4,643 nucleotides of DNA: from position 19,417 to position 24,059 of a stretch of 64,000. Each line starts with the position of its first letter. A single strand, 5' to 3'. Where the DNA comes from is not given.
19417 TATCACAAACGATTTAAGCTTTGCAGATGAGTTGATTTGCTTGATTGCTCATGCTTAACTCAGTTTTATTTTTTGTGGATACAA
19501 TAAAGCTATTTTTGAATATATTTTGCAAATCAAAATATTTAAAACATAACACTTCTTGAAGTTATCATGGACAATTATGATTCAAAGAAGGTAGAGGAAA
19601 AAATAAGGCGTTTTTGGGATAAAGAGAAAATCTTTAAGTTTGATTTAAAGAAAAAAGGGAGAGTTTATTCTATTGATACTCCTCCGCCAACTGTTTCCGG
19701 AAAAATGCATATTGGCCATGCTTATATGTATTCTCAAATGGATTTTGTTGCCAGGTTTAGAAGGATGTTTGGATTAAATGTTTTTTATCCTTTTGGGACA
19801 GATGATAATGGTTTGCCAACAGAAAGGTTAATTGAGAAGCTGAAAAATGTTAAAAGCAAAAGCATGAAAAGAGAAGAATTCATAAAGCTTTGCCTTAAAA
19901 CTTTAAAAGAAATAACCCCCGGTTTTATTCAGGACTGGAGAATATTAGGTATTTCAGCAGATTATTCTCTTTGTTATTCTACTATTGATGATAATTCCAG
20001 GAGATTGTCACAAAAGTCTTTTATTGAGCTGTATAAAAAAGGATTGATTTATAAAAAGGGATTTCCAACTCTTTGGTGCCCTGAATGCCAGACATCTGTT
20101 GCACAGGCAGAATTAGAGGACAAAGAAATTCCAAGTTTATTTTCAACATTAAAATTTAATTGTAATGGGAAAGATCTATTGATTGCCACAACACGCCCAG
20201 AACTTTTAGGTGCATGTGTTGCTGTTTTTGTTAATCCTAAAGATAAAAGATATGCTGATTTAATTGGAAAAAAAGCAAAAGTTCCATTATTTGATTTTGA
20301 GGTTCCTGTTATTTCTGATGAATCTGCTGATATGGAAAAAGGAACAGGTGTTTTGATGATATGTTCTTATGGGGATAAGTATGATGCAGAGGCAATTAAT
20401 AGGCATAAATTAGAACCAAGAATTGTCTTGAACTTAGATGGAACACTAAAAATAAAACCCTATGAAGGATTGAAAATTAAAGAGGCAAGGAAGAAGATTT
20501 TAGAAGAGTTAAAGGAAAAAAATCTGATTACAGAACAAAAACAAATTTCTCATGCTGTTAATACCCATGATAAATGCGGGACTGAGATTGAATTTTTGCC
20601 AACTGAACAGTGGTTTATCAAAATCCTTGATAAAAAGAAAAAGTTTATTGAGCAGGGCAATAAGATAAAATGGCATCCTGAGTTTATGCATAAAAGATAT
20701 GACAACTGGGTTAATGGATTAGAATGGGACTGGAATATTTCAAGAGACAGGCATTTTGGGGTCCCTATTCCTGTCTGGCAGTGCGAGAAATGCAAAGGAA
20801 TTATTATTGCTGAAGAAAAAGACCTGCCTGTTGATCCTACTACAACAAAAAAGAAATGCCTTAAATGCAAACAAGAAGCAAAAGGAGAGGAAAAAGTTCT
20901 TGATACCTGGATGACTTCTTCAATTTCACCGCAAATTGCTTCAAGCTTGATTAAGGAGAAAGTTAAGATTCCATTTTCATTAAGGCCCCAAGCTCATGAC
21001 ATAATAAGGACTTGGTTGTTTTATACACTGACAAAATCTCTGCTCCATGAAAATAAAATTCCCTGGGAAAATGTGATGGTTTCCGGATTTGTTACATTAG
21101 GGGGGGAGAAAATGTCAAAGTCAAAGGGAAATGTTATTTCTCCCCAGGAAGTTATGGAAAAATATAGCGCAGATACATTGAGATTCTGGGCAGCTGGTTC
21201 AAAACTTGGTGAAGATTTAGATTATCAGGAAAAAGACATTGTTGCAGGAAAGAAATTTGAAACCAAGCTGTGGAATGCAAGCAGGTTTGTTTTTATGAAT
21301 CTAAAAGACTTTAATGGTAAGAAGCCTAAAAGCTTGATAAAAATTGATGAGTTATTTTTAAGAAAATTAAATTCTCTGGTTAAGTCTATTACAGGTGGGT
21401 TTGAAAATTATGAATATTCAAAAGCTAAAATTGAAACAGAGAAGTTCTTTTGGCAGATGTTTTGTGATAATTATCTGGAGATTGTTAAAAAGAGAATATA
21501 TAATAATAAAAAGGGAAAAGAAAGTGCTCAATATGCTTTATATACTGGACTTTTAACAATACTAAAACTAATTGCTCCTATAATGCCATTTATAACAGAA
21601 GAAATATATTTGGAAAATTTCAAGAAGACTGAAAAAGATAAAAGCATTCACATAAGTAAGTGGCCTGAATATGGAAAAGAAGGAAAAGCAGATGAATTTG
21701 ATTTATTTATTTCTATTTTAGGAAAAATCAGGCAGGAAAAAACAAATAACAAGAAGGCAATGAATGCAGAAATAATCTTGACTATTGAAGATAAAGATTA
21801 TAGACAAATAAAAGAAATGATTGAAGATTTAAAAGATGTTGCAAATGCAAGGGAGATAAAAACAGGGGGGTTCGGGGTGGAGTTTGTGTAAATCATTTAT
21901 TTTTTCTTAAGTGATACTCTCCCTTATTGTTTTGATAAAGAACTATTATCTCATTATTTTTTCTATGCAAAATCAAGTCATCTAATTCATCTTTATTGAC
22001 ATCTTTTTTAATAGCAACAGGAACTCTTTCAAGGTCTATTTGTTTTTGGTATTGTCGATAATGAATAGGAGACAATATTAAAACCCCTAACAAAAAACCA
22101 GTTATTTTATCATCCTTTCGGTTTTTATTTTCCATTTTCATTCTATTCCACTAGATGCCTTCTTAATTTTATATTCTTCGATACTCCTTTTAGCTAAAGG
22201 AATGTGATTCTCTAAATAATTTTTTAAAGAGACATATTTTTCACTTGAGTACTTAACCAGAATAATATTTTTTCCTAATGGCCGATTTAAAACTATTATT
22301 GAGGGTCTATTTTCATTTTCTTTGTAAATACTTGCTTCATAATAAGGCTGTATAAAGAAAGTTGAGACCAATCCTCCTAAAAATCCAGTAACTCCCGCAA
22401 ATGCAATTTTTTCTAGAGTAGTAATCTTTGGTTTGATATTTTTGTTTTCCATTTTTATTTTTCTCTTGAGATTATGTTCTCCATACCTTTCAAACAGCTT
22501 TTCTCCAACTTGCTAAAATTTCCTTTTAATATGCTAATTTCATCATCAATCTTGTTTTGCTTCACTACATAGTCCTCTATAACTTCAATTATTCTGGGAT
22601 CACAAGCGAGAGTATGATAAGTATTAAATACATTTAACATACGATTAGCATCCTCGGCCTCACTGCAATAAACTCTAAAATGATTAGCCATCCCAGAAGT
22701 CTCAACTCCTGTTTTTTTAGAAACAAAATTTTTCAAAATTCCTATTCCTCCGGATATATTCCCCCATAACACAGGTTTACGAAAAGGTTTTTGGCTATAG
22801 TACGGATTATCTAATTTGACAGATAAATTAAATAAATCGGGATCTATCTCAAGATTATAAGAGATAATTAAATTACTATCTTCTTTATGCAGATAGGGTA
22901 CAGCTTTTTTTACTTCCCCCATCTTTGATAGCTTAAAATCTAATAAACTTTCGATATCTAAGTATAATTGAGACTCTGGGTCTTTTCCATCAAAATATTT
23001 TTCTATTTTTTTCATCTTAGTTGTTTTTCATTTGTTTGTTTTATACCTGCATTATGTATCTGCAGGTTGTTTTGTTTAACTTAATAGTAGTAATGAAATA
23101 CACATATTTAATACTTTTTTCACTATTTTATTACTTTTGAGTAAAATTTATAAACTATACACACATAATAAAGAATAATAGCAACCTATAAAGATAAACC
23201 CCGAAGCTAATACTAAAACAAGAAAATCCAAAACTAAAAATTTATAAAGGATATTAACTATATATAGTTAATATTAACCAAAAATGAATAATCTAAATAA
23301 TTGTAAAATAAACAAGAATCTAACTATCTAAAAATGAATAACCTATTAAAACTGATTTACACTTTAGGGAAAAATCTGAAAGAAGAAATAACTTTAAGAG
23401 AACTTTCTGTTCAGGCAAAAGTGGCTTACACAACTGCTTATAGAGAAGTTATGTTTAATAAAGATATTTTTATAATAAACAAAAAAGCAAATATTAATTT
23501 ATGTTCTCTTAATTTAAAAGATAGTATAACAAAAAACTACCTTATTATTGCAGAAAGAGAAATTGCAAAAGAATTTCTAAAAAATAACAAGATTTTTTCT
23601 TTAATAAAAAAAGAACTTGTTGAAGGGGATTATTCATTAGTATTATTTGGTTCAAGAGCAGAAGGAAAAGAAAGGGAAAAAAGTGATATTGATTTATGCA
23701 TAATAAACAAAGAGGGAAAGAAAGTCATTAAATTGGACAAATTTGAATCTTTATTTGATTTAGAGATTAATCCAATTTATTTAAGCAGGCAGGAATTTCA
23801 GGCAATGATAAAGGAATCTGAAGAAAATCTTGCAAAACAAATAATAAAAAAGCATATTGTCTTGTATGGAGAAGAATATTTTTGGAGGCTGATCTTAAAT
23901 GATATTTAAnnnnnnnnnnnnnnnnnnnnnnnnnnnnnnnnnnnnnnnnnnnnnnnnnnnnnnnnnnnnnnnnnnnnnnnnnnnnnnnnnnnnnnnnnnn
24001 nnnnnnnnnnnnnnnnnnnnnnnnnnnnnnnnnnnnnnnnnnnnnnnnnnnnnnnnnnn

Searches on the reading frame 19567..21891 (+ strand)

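Call 35: search_protein_families(library=pfam, proteins=[window:19567-21891:+], max_evalue=0.001)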
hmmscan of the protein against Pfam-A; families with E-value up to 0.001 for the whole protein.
window:19567-21891:+ (774 aa): 6 families
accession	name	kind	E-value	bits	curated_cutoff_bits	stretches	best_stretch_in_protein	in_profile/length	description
PF00133.28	tRNA-synt_1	-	4e-80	270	22.7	1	14-552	3-412/414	tRNA synthetases class I (I, L, M and V)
PF08264.19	Anticodon_1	-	3.4e-36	124.8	25.1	1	594-732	1-143/148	Anticodon-binding domain of tRNA ligase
PF09334.17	tRNA-synt_1g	-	1.4e-30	106.8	20.1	2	36-182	3-134/391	tRNA synthetases class I (M)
PF01406.26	tRNA-synt_1e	-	1.4e-11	44.8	27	1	503-560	241-298/301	tRNA synthetases class I (C) catalytic domain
PF01921.24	tRNA-synt_1f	-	1.1e-05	25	27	1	508-556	275-323/360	tRNA synthetases class I (K)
PF20097.4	DUF6487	-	6.3e-05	23.8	24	0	360-415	12-64/67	Domain of unknown function (DUF6487)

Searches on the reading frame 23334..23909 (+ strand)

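Call 35: search_protein_families(library=pfam, proteins=[window:23334-23909:+], max_evalue=0.001)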
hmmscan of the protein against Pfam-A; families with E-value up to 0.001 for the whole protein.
window:23334-23909:+ (191 aa): 3 families
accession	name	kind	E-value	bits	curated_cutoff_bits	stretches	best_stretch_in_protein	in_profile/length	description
PF18765.7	Polbeta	-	3e-10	40.6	26.9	1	102-180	16-90/93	Polymerase beta, Nucleotidyltransferase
PF01909.29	NTP_transf_2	-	1.4e-09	38.6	21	1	93-171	9-86/93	Nucleotidyltransferase domain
PF22600.2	MTPAP-like_central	-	0.00022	21.8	27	1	74-142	16-71/139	Poly(A) RNA polymerase, mitochondrial-like, central palm domain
